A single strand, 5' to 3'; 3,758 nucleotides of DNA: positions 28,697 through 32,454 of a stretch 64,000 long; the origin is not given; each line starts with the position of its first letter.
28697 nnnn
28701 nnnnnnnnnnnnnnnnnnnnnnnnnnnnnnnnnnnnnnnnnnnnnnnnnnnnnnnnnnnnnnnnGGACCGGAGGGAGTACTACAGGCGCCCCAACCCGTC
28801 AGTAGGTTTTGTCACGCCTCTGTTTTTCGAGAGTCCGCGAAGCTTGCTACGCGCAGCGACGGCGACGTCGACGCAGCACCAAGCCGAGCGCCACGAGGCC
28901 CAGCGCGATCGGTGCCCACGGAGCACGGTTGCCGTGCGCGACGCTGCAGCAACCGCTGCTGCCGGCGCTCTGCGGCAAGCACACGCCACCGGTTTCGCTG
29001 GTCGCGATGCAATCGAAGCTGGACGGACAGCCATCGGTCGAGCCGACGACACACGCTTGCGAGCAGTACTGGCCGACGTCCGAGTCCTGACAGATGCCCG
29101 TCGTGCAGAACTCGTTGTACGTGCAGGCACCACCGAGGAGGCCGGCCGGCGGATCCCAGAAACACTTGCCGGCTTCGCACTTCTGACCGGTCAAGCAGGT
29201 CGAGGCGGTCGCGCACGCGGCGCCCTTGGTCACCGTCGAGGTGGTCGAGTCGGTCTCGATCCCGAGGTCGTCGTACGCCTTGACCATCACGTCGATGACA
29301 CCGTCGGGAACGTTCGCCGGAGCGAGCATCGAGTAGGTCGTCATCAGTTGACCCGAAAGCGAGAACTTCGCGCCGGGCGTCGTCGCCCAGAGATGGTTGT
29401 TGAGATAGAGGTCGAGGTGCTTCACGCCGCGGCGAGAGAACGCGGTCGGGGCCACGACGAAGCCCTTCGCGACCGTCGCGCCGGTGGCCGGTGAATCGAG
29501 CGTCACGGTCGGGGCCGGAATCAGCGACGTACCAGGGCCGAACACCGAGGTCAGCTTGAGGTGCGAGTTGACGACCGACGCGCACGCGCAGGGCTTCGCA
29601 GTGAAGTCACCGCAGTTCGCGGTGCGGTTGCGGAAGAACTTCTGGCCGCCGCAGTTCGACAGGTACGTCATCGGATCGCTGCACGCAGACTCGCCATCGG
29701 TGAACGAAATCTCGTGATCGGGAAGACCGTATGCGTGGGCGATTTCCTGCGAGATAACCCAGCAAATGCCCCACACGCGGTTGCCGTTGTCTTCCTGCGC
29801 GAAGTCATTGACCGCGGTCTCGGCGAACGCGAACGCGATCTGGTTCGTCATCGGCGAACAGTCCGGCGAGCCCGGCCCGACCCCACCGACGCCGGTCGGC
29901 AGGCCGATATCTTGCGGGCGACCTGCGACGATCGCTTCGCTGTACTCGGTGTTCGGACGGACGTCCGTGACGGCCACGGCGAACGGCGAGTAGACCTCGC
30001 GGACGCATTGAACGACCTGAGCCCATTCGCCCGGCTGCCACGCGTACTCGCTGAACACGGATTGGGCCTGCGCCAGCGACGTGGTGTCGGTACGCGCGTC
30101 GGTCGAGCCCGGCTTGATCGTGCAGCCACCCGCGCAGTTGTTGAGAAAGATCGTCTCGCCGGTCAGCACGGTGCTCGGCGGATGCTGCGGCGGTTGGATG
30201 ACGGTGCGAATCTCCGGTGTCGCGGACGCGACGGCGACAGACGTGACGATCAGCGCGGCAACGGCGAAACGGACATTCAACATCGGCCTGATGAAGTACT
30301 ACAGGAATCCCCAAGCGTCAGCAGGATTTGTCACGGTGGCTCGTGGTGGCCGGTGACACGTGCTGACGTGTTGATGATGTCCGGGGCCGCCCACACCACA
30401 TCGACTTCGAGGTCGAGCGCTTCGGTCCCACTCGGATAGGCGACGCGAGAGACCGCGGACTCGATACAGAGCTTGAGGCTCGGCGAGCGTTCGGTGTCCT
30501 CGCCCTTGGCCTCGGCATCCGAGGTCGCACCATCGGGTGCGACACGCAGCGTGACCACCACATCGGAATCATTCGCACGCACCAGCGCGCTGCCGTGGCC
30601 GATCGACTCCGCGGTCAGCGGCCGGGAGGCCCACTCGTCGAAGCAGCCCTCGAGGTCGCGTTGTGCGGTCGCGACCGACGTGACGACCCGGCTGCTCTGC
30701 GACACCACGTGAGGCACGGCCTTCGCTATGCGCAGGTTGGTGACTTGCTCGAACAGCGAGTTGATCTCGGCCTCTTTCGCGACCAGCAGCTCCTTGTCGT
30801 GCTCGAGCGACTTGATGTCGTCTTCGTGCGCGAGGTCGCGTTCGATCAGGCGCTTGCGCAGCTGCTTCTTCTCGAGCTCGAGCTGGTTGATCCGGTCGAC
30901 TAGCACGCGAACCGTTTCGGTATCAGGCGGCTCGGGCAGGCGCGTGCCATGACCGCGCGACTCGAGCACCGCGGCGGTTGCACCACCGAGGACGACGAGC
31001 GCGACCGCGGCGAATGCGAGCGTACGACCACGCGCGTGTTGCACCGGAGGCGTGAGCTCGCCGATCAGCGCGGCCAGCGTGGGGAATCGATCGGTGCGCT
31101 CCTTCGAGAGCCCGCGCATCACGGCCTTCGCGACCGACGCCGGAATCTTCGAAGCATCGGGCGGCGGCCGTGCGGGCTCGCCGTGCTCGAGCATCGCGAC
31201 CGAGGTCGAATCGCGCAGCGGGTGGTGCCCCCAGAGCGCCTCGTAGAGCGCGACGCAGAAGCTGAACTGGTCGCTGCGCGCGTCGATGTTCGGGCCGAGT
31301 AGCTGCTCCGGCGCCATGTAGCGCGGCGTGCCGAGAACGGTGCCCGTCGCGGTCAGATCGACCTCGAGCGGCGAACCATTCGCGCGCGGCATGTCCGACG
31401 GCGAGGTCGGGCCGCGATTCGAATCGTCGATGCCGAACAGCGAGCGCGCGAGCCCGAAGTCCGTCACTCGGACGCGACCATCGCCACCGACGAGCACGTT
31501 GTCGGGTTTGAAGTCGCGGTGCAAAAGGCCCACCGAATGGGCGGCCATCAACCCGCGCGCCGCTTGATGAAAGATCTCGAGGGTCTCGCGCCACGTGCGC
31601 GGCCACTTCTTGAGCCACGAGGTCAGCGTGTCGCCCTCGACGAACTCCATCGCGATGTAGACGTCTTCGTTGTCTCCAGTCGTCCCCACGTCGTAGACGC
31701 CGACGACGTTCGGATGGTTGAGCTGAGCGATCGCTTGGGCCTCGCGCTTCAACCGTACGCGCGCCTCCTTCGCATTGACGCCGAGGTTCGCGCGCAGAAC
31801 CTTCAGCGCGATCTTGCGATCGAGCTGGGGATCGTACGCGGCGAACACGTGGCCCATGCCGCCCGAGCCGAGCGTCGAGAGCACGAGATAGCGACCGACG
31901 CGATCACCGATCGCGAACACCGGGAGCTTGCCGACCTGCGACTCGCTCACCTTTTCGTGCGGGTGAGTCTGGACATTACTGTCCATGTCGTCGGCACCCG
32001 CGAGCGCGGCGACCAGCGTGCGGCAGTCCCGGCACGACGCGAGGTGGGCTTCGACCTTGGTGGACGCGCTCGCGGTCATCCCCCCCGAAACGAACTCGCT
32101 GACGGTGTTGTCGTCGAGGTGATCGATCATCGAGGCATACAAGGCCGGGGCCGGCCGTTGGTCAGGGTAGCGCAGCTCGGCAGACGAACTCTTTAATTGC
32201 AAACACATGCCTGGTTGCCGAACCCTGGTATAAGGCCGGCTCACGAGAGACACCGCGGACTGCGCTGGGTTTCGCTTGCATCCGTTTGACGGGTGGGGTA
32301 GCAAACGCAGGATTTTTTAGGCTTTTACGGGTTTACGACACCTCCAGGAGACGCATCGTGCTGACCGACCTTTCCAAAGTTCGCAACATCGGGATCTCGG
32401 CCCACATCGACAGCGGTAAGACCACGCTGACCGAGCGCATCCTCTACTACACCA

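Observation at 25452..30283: Tandem triplication of MYXO-CTERM proteins whose metzincin motif has Gln in place of the first zinc His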

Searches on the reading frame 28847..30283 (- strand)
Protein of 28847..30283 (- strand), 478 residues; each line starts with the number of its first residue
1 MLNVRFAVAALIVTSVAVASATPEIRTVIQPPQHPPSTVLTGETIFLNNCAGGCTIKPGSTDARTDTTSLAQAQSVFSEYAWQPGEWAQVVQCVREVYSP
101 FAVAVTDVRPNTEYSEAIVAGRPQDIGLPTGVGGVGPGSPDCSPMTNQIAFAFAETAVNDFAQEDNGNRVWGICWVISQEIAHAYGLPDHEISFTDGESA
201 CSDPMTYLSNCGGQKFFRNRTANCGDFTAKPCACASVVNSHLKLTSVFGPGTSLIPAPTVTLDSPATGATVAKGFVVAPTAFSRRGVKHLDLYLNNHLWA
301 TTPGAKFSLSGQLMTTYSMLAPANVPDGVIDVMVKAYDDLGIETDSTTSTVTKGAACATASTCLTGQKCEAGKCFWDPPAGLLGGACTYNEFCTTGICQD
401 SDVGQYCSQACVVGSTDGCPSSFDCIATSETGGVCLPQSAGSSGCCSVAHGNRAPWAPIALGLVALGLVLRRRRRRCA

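Call 3: search_protein_families(library=pfam, proteins=[window:28847-30283:-], max_evalue=1)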
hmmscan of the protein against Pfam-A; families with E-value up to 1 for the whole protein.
window:28847-30283:- (478 aa): 1 family
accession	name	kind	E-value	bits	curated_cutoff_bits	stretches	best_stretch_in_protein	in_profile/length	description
PF17957.7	Big_7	-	3.8e-05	24.7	24.1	1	258-310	1-55/70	Bacterial Ig domain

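Call 4: search_protein_families(library=ncbifam, proteins=[window:28847-30283:-], max_evalue=1)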
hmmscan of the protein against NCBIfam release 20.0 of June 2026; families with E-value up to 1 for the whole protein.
window:28847-30283:- (478 aa): 3 families
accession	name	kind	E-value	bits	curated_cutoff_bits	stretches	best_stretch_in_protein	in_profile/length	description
TIGR03901.2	MYXO-CTERM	domain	2.4e-05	24.6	20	1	443-475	2-34/34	MYXO-CTERM sorting domain-containing protein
TIGR02595.1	PEP_CTERM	domain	0.34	11.9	16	0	459-475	8-24/24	PEP-CTERM sorting domain-containing protein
NF033191.4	JDVT-CTERM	domain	0.42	10.6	27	0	441-475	1-35/35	JDVT-CTERM domain-containing protein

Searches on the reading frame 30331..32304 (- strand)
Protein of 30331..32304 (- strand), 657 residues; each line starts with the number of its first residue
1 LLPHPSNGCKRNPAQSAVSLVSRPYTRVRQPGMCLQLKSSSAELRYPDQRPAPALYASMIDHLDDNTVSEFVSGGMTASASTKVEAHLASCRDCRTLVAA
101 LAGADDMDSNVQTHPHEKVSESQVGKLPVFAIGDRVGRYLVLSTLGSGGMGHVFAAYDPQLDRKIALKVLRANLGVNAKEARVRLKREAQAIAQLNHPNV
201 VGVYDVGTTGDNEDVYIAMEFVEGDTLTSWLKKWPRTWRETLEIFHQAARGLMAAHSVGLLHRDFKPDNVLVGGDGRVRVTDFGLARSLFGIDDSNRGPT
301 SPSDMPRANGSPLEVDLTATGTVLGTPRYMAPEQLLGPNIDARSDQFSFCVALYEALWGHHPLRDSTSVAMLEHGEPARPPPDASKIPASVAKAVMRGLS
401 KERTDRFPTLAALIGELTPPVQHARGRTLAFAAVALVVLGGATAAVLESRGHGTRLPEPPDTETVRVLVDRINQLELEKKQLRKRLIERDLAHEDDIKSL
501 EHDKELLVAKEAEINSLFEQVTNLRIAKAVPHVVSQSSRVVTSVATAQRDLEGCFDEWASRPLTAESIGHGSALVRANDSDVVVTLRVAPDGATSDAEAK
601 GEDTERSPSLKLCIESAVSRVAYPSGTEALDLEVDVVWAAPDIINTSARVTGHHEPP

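Call 3: search_protein_families(library=pfam, proteins=[window:30331-32304:-], max_evalue=1)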
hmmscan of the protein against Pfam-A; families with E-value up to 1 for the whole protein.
window:30331-32304:- (657 aa): 9 families
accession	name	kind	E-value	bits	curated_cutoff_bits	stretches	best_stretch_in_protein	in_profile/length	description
PF00069.31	Pkinase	-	8.7e-38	130.7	31.7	1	141-368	3-202/263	Protein kinase domain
PF07714.23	PK_Tyr_Ser-Thr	-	9.2e-30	104.2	23.1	2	143-291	5-154/258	Protein tyrosine and serine/threonine kinase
PF01636.29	APH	-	8.3e-06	26.2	23.2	1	238-287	151-198/239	Phosphotransferase enzyme family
PF13490.11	zf-HC2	-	0.00011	22.7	22.2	1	69-95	9-35/35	Putative zinc-finger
PF03109.22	ABC1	-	0.00068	19.3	22.9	1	216-289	144-217/244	ABC1 atypical kinase-like domain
PF12330.14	Haspin_kinase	-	0.0018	17.8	25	1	224-288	193-255/364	Haspin like kinase domain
PF06293.20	Kdo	-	0.014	15.2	21.3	1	182-281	55-164/207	Lipopolysaccharide kinase (Kdo/WaaP) family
PF13949.11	ALIX_LYPXL_bnd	-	0.044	13.5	30.8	1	459-532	136-203/295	ALIX V-shaped domain binding to HIV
PF05812.17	Herpes_BLRF2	-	0.21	12.2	25.8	1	464-536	3-74/119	Herpesvirus BLRF2 protein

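Call 4: search_protein_families(library=ncbifam, proteins=[window:30331-32304:-], max_evalue=1)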
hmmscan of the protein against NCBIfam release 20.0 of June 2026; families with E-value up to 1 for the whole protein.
window:30331-32304:- (657 aa): 24 families
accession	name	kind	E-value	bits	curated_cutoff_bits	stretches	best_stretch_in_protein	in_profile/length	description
NF033483.0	PknB_PASTA_kin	equivalog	1.3e-70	239.1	450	2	137-289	7-157/563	Stk1 family PASTA domain-containing Ser/Thr kinase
NF009651.0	PRK13184.1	equivalog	2.3e-46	158.2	839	1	137-422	2-292/932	serine/threonine-protein kinase PknD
NF052427.1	StpK7MSMEG_1200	equivalog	4.6e-44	150.9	900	2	135-288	5-157/601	serine/threonine protein kinase StpK7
NF047741.1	antiphage_MADS6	equivalog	8.9e-42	143.4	460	2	97-232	453-584/612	methylation-associated defense system protein kinase MAD6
TIGR03903.1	TOMM_kin_cyc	equivalog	1e-29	103.1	705.75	1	162-364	3-190/1267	TOMM system kinase/cyclase fusion protein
NF038150.1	lanthi_synth_IV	equivalog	4.3e-22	78.3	650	2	137-287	189-346/851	class IV lanthionine synthetase LanL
NF053615.1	SerThrKinAfsKStmc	equivalog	2.8e-19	69.3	1300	1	135-465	11-310/809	protein serine/threonine kinase AfsK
NF038151.1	lanthi_synth_III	equivalog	2.8e-15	55.8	575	1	138-289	221-386/833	class III lanthionine synthetase LanKC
NF058632.1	SerThrKinPrkT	equivalog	6.2e-12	45.2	280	1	138-284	22-163/322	serine/threonine protein kinase PrkT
NF033442.0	BREX_PglW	equivalog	8.2e-10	37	990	1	133-287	507-661/1391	BREX system serine/threonine kinase PglW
TIGR03724.2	arch_bud32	equivalog_domain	1.8e-08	34.1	125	1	182-288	37-133/193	KEOPS complex kinase/ATPase Bud32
NF011464.0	PRK14879.1-7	equivalog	3.5e-08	33.5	246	1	182-287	50-150/221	Kae1-associated kinase Bud32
NF006620.0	PRK09188.1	equivalog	2.7e-06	26.7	490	1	181-287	64-160/365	serine/threonine protein kinase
NF011463.0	PRK14879.1-4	equivalog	1.2e-05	24.9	188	1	182-287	62-161/237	Kae1-associated kinase Bud32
NF007174.0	PRK09605.1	equivalog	1.7e-05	23.5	447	1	182-288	380-475/535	bifunctional N(6)-L-threonylcarbamoyladenine synthase/serine/threonine protein kinase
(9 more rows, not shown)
